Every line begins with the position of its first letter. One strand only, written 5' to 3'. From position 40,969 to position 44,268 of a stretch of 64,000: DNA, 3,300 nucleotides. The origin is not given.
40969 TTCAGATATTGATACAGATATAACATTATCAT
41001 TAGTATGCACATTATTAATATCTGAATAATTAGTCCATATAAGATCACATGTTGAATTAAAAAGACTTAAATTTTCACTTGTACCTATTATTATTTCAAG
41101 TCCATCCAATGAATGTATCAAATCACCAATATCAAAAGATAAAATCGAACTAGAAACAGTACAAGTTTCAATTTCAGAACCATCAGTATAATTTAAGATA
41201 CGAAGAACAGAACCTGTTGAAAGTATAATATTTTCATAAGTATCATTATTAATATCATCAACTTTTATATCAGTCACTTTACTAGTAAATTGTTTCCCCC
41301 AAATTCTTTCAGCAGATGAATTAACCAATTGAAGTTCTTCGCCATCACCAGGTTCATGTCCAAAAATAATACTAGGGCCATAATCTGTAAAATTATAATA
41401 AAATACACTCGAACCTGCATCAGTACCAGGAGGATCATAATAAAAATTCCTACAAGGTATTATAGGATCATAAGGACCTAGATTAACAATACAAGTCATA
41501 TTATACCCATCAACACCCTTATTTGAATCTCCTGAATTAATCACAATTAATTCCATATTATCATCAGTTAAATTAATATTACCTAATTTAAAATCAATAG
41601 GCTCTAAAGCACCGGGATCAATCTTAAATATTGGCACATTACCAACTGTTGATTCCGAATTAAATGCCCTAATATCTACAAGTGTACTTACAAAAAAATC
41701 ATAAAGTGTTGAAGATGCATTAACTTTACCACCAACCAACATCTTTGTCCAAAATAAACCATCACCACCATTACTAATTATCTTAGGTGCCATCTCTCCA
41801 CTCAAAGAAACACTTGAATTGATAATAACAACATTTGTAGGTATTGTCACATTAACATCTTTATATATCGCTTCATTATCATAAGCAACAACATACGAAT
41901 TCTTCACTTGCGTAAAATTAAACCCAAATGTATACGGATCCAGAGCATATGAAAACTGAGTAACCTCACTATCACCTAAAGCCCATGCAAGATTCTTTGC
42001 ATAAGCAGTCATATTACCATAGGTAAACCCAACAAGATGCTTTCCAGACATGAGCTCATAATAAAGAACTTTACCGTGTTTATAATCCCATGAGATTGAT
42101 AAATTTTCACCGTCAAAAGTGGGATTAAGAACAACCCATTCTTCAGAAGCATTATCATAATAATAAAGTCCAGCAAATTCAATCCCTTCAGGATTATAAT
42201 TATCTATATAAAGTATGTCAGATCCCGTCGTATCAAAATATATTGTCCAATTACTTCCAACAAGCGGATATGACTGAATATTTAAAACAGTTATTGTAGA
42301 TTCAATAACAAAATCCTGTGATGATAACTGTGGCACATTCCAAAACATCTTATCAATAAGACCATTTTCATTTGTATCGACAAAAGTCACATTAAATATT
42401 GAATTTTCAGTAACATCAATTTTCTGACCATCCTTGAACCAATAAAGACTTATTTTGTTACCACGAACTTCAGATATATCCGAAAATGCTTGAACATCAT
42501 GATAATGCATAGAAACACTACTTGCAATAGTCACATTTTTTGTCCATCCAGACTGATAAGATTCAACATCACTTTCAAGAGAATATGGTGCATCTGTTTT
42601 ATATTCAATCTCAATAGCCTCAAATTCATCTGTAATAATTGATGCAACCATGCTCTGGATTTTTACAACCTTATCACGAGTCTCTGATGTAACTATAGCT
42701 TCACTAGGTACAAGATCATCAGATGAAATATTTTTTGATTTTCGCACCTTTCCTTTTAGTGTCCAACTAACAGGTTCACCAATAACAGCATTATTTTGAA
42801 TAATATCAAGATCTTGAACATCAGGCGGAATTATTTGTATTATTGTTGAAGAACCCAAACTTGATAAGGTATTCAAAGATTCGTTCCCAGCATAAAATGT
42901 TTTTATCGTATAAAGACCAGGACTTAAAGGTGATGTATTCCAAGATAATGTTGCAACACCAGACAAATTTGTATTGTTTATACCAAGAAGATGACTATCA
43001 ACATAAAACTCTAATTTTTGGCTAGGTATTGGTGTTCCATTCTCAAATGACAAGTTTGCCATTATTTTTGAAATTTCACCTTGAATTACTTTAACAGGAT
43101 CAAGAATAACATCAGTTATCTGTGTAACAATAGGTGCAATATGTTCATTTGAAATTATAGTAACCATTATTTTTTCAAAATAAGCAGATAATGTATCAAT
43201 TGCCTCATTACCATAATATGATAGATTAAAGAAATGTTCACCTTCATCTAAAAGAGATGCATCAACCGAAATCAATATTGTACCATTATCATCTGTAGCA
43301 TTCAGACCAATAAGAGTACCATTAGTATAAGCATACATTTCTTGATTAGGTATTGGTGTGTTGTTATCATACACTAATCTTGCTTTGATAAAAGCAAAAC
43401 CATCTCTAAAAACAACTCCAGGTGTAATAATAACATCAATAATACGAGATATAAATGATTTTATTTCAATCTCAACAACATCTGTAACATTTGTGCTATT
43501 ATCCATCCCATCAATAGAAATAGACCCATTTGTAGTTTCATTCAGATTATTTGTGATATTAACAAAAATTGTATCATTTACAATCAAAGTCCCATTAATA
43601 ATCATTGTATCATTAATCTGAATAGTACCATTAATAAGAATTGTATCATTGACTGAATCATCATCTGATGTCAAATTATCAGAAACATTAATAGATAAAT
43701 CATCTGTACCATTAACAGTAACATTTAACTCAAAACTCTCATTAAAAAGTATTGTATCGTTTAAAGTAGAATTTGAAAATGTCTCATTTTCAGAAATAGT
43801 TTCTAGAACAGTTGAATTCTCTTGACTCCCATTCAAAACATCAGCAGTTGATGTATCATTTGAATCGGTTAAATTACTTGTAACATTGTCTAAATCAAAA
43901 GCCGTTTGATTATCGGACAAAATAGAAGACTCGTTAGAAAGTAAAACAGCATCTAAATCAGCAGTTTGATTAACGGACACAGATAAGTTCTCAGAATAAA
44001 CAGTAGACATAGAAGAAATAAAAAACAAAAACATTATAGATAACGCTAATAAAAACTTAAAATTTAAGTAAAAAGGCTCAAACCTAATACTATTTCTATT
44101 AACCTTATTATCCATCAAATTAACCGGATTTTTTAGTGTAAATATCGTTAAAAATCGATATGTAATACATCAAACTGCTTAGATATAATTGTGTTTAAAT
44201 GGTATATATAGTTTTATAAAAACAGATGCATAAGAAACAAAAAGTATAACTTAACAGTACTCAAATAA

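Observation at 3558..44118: Tandem giant surface proteins, each fused to a cytoplasmic HerA/FtsK/VirB4-type ring ATPase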

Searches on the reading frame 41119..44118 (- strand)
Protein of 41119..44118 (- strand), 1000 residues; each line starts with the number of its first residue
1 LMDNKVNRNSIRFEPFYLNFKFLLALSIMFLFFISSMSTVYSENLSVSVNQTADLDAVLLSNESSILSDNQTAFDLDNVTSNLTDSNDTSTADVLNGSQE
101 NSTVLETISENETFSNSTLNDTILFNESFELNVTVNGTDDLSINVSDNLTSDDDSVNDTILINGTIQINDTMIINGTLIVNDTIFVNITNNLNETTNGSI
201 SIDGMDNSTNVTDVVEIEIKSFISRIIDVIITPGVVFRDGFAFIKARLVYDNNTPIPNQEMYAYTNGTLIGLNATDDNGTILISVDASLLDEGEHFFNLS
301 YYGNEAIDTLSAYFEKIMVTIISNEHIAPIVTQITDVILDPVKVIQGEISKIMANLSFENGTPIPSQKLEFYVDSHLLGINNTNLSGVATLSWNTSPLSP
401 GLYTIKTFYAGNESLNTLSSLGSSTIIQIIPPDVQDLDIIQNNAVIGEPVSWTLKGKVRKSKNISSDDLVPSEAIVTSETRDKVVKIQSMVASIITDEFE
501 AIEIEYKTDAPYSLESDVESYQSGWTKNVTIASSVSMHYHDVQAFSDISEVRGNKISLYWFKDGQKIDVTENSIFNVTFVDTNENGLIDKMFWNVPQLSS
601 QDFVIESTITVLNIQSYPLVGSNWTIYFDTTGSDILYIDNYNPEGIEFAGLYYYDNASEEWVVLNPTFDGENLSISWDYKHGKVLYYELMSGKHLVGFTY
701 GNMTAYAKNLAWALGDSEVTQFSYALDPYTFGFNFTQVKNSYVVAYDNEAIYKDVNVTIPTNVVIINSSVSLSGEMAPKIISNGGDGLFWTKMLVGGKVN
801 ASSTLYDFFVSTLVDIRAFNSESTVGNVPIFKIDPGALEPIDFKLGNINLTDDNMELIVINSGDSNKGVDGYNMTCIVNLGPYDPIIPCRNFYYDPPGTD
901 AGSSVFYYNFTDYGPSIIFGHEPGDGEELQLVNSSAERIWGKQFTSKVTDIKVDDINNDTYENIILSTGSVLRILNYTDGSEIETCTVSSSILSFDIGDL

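Call 60: search_protein_families(library=pfam, proteins=[window:41119-44118:-], max_evalue=0.05)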
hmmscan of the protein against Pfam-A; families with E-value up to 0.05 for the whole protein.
window:41119-44118:- (1000 aa): 1 family
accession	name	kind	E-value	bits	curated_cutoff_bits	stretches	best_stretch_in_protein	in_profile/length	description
PF16640.11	Big_3_5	-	0.0011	19.9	35.5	1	341-420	5-80/88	Bacterial Ig-like domain (group 3)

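Call 83: search_protein_families(library=ncbifam, proteins=[window:41119-44118:-], max_evalue=0.01)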
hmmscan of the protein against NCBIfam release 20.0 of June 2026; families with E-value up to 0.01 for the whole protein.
window:41119-44118:- (1000 aa): 1 family
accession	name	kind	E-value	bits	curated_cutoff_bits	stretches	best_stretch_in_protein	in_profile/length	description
NF058592.1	GxPGS_dom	subfamily_domain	5.2e-05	23.2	45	0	365-406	23-64/65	PGS family Ig-like domain-containing protein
